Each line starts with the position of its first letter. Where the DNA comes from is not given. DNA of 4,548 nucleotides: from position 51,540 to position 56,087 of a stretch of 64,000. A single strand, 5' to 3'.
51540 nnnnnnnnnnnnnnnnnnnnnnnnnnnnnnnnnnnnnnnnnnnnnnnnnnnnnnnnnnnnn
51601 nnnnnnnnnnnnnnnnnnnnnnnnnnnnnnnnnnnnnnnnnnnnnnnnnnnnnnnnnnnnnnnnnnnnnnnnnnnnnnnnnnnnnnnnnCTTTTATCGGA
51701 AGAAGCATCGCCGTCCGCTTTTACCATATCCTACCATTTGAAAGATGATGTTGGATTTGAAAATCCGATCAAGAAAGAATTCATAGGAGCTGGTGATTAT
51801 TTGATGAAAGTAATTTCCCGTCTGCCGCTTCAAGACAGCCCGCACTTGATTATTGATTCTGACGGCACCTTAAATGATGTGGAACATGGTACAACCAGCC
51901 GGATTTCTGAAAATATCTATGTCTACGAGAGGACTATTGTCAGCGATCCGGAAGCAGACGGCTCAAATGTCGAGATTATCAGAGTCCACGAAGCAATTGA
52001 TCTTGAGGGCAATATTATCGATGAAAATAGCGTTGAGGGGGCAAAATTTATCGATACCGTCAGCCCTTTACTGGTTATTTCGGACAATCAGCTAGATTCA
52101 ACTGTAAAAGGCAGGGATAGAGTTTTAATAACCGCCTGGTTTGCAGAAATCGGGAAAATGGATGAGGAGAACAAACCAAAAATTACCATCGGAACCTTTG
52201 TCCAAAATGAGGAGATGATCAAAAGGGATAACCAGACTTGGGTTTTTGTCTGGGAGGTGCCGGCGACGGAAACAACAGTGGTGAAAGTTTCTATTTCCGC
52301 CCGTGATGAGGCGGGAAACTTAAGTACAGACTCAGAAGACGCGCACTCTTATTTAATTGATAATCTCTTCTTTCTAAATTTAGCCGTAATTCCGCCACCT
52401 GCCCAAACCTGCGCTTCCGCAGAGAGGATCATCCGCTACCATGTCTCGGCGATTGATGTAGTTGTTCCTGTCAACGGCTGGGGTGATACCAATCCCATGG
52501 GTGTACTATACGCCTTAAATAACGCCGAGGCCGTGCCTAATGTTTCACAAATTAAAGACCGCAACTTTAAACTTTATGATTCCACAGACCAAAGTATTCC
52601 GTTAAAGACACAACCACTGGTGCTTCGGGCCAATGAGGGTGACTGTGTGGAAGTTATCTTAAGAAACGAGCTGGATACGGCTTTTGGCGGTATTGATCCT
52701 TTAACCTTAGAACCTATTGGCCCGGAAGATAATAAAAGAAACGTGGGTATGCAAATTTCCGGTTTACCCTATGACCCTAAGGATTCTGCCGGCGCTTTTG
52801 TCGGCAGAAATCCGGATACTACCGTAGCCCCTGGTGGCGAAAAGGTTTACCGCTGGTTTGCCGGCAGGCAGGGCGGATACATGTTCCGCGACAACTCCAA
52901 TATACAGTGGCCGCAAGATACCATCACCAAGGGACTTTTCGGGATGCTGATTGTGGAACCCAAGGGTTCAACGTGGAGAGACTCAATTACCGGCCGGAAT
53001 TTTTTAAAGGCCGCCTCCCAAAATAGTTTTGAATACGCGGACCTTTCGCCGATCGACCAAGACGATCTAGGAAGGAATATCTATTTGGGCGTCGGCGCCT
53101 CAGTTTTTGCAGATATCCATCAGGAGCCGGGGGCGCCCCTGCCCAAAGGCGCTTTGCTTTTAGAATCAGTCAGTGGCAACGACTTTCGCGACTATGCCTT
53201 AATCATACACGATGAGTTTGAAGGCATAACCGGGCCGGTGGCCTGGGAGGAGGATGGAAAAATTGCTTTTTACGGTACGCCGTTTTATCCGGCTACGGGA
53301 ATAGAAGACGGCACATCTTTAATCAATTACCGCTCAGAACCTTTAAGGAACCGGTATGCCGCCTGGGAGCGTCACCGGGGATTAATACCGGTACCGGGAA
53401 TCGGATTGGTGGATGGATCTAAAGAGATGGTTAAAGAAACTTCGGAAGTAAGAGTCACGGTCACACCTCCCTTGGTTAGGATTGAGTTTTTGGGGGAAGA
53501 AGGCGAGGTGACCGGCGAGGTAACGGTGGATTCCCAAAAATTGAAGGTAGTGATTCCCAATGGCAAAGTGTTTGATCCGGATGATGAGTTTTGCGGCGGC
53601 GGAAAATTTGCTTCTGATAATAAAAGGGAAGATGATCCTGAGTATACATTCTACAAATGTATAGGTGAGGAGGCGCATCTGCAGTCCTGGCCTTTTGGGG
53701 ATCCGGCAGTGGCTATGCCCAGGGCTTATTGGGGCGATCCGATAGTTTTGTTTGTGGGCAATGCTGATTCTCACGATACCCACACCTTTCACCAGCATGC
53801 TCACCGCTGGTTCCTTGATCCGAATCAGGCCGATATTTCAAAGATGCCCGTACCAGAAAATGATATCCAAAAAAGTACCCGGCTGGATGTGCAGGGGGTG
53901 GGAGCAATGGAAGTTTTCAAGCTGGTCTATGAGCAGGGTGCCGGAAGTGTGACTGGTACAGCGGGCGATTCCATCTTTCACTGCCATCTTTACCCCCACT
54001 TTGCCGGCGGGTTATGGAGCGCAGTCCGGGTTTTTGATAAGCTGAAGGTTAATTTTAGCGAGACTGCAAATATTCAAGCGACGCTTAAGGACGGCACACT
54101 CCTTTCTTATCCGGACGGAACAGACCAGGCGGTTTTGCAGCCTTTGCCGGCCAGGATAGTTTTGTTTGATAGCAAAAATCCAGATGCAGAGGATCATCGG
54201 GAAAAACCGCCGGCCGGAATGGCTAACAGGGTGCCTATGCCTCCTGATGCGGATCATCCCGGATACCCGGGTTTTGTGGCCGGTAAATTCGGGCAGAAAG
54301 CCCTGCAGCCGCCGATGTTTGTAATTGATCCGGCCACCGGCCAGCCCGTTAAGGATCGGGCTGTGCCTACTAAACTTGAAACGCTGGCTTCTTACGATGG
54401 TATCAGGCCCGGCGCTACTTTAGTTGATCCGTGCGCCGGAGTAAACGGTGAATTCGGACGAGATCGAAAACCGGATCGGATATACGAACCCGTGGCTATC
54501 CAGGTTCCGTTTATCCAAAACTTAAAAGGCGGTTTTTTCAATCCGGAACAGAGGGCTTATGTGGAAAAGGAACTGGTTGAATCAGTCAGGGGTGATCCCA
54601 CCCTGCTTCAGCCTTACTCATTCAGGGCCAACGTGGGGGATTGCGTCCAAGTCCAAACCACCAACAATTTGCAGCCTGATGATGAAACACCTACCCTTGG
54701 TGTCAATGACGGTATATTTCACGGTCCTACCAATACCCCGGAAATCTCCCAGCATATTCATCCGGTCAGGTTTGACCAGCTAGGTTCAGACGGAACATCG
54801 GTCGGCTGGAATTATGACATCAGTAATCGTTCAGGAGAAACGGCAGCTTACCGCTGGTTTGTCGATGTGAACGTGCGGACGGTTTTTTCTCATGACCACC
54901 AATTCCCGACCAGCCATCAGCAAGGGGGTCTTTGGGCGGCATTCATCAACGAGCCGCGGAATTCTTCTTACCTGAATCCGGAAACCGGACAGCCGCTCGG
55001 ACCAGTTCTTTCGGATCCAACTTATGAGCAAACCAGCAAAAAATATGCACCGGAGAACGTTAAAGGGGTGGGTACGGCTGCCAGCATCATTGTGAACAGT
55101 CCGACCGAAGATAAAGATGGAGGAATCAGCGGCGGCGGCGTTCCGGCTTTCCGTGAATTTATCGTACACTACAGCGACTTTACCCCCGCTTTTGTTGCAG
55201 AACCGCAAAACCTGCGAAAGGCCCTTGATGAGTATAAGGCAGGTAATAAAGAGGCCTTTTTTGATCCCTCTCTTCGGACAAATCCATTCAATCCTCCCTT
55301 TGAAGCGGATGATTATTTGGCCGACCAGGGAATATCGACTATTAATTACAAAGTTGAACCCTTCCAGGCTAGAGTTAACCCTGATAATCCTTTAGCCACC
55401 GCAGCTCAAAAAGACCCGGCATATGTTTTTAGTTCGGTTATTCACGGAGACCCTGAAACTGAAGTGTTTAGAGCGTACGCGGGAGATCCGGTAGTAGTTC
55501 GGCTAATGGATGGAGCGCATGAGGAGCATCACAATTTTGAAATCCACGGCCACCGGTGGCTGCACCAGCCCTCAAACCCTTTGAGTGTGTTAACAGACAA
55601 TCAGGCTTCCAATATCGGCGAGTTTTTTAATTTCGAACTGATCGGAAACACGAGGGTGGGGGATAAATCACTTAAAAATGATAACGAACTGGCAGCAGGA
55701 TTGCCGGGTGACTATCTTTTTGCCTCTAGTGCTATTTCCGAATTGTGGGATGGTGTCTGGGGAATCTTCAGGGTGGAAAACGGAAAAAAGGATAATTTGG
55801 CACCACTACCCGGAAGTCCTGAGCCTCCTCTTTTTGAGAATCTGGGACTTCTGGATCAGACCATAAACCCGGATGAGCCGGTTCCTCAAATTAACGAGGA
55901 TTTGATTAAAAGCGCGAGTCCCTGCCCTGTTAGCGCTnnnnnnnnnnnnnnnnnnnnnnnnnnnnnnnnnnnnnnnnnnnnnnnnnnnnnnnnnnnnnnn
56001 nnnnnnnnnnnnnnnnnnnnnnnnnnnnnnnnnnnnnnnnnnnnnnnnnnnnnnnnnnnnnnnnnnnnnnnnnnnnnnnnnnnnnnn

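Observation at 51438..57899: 2153-aa multicopper-oxidase-like protein built from three two-domain cupredoxin units, with copper ligands retained only at one inter-unit junction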

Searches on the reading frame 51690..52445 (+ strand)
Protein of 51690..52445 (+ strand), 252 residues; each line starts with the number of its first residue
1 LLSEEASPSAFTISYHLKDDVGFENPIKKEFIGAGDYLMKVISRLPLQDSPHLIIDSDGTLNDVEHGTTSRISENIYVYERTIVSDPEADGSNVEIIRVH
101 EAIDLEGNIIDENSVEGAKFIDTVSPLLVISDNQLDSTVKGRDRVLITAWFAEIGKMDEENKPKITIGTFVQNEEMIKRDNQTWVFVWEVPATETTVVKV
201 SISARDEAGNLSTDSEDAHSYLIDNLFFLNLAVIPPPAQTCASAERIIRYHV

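Call 48: predict_structure(alignment_id=A3)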
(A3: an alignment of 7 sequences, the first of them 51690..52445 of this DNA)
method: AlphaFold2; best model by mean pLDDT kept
length: 252 residues; sequences in the alignment: 7
mean_pLDDT: 40.6   pTM: 0.38
mean pLDDT of the five models: 40.6, 39.6, 37.4, 36.7, 33.7
residues with pLDDT >= 90: 0; 70-90: 0; 50-70: 57; < 50: 195
segments of 3 or more residues with pLDDT < 50: 1-109, 111-135, 137-142, 152-156, 196-200, 212-252
pLDDT, mean of each block of 10 residues (from residue 1): 28 43 42 44 32 29 26 33 39 38 45 32 29 44 54 47 61 57 57 53 54 40 31 29 29 25
secondary structure, 60 per line:
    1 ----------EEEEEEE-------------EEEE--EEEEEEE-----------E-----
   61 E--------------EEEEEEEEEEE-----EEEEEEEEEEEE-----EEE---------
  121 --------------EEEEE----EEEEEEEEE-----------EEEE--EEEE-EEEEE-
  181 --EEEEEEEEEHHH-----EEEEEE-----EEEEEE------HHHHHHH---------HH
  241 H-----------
elements in order: E11-17 E31-34 E37-43 E76-86 E92-103 E109-111 E135-139 E144-152 E164-167 E170-173 E175-179 E183-191 E200-205 E211-216 H223-229
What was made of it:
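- Tried and rejected: The 'Ig-like' claim stays open (call 48).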

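Call 67: search_protein_families(library=pfam, proteins=[window:51690-52445:+], max_evalue=10)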
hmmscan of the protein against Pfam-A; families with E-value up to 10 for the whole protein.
window:51690-52445:+ (252 aa): 0 families

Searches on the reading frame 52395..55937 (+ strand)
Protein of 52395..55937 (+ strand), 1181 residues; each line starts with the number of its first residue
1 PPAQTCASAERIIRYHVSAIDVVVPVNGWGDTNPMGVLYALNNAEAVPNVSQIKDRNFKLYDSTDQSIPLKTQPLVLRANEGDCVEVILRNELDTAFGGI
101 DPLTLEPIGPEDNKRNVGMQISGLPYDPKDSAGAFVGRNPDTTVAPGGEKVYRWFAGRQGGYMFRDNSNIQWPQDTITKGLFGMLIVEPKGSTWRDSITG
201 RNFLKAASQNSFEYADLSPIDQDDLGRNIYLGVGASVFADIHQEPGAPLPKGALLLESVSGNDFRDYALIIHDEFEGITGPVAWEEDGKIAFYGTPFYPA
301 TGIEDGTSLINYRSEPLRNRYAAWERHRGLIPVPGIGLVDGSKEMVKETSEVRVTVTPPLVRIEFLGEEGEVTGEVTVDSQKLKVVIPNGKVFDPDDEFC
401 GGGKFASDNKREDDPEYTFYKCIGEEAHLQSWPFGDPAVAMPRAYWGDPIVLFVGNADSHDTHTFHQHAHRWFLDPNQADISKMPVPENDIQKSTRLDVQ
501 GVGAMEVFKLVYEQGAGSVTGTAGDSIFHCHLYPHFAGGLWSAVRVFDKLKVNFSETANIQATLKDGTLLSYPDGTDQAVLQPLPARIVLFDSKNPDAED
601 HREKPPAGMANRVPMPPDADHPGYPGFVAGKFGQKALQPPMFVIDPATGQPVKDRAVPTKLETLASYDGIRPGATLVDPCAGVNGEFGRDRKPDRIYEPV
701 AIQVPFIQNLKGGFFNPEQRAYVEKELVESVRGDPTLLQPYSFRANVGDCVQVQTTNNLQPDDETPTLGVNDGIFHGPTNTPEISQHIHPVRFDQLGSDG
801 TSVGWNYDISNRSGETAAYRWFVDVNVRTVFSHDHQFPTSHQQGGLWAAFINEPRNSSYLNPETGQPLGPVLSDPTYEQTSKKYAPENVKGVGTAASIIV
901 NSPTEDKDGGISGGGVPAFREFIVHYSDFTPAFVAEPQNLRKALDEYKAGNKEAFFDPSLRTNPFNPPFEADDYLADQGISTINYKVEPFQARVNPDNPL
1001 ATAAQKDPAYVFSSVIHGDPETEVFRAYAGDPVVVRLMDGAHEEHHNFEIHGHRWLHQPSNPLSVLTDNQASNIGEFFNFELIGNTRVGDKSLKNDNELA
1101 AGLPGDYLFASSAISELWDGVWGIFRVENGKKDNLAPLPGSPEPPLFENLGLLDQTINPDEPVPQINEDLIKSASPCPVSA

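Call 46: predict_structure(alignment_id=A2)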
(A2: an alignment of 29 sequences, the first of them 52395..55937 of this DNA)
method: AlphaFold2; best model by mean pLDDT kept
length: 1181 residues; sequences in the alignment: 29
mean_pLDDT: 77.4   pTM: 0.80
mean pLDDT of the five models: 77.4, 77.1, 76.7, 72.9, 63.8
residues with pLDDT >= 90: 337; 70-90: 522; 50-70: 183; < 50: 139
segments of 3 or more residues with pLDDT < 50: 96-98, 110-113, 170-173, 485-491, 606-609, 672-676, 769-778, 967-978, 990-1020, 1056-1073, 1113-1118, 1155-1167, 1173-1181
pLDDT, mean of each block of 10 residues (from residue 1): 70 96 90 91 94 91 88 96 96 62 51 70 86 74 87 93 79 65 94 92 93 91 93 94 85 64 89 83 93 88 82 89 90 89 91 95 92 94 90 92 87 84 82 88 89 84 75 76 50 65 82 79 80 75 87 81 88 90 79 63 55 76 82 86 84 67 69 58 65 93 85 79 94 90 89 90 65 46 79 59 80 88 71 77 80 88 92 91 92 93 66 82 80 81 91 81 53 38 71 41 34 37 79 80 57 54 35 54 69 69 75 46 77 85 74 49 45 43 33
secondary structure, 60 per line:
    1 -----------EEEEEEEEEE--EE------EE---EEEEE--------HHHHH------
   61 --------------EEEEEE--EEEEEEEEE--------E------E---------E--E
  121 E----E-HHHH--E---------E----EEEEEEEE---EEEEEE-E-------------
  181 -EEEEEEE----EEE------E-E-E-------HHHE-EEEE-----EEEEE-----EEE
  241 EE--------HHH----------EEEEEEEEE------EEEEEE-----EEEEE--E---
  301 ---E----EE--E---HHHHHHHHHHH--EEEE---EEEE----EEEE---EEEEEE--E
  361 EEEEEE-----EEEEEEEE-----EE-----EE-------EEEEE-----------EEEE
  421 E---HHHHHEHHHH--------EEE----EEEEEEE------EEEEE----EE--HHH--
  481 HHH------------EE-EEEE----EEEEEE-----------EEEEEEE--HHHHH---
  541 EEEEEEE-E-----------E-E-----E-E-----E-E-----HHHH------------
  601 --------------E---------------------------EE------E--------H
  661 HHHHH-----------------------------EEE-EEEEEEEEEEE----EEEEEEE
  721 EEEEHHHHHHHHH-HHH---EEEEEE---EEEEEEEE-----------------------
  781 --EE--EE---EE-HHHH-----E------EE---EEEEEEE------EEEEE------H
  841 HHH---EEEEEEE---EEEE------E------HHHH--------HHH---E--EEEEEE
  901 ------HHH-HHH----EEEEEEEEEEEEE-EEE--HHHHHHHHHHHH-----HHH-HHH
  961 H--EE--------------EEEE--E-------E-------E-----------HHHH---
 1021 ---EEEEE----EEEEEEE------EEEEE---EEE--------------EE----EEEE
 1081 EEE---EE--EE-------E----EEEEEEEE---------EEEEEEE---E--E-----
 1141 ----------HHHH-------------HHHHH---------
elements in order (helices of 4 or more, strands of 3 or more residues): E12-21 E37-41 H50-54 E75-80 E83-91 H128-131 E149-156 E160-165 E182-188 E193-195 E219-222 E228-232 E238-242 E264-272 E279-284 E290-294 H317-327 E330-333 E337-340 E345-348 E352-357 E360-366 E372-379 E401-405 E417-421 H425-429 H431-434 E443-445 E450-456 E463-467 E499-502 E507-512 E524-530 H533-537 E541-547 H585-588 H660-665 E695-697 E699-709 E714-724 H725-733 E741-746 E750-757 H795-798 E816-822 E829-833 H840-843 E847-853 E857-860 H874-877 E895-900 E918-930 E932-934 H937-948 H958-961 E980-983 H1014-1017 E1024-1028 E1033-1039 E1046-1050 E1054-1056 E1077-1083 E1105-1112 E1122-1128 H1151-1154 H1168-1172
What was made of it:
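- AF2 model of aa 320-1500 (pLDDT 77.4, pTM 0.80, call 46) matches 9bxa_A (Foldseek E 6.9e-69, TM 0.61).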

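Call 50: fold_search(model_id=the predicted structure, library=pdb)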
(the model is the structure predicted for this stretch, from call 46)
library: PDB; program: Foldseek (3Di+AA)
matches with E <= 10: 1244; with E <= 0.001: 507
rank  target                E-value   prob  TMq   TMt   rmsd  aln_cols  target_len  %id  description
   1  9bxa_A                6.9e-69  1.00  0.61  0.59   4.7      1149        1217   28  Structure of Mnx H340A complex from Bacillus sp. PL-12 (released 2024-08-07)
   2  5n0k                  1.0e-23  1.00  0.25  0.28  24.2      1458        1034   10  Rat ceruloplasmin orthorhombic form (released 2017-12-13)
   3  8fdg                  1.3e-23  1.00  0.26  0.21  24.8      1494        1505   10  Cryo-EM structure of coagulation factor V short (released 2023-03-15)
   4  4enz                  6.9e-23  1.00  0.25  0.28  24.0      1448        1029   11  Structure of human ceruloplasmin at 2.6 A resolution (released 2013-04-17)
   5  1kcw                  3.0e-22  1.00  0.25  0.29  24.4      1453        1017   10  X-RAY CRYSTAL STRUCTURE OF HUMAN CERULOPLASMIN AT 3.0 ANGSTROMS (released 1997-02-12)
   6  4bxs_V                7.3e-22  1.00  0.26  0.25  23.0      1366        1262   10  Crystal Structure of the Prothrombinase Complex from the Venom of Pseudonaja Textilis (released 2013-07-31)
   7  2j5w                  7.7e-22  1.00  0.24  0.27  23.8      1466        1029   11  Ceruloplasmin revisited: structural and functional roles of various metal cation binding sites (released 2007-02-06)
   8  7kwo_A                1.1e-20  1.00  0.24  0.23  24.9      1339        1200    9  rFVIIIFc-VWF-XTEN (BIVV001) (released 2021-03-03)
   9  7kve                  1.2e-20  1.00  0.27  0.24  23.9      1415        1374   10  Cryo-EM structure of human Factor V at 3.3 Angstrom resolution (released 2021-03-10)
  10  4ejx_A                3.8e-20  1.00  0.25  0.28  22.6      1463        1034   11  Structure of ceruloplasmin-myeloperoxidase complex (released 2013-04-10)
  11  9mot_A                3.0e-19  1.00  0.35  0.58  13.9      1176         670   10  Cryo-EM structure of factor Va bound to activated protein C (released 2025-05-21)
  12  6mf2_A                3.8e-19  1.00  0.24  0.24  23.7      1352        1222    9  Improved Model of Human Coagulation Factor VIII (released 2019-09-11)
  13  6mf0_B                4.5e-19  1.00  0.25  0.24  22.7      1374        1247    9  Crystal Structure Determination of Human/Porcine Chimera Coagulation Factor VIII (released 2019-09-11)
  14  6mf0_A                4.7e-19  1.00  0.18  0.17  24.4      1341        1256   10  Crystal Structure Determination of Human/Porcine Chimera Coagulation Factor VIII (released 2019-09-11)
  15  8tn9                  1.6e-18  1.00  0.27  0.24  23.4      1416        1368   10  Structural architecture of the acidic region of the B domain of coagulation factor V (released 2023-10-04)
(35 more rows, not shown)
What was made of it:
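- On Multicopper oxidase superfamily: AF2 model matches MnxG, ceruloplasmin, factors V/VIII, two-domain laccases and ascorbate oxidase (calls 46, 50).
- On Bacterial six-domain MCO, MnxG type: Foldseek E 6.9e-69, TM 0.61 (call 50).
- Closest known: Ceruloplasmin / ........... Same: Foldseek E about 1e-23 (call 50).
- Next come ceruloplasmin, factors V/VIII and two-domain laccases (call 50). Foldseek also hits factors V/VIII (call 50).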
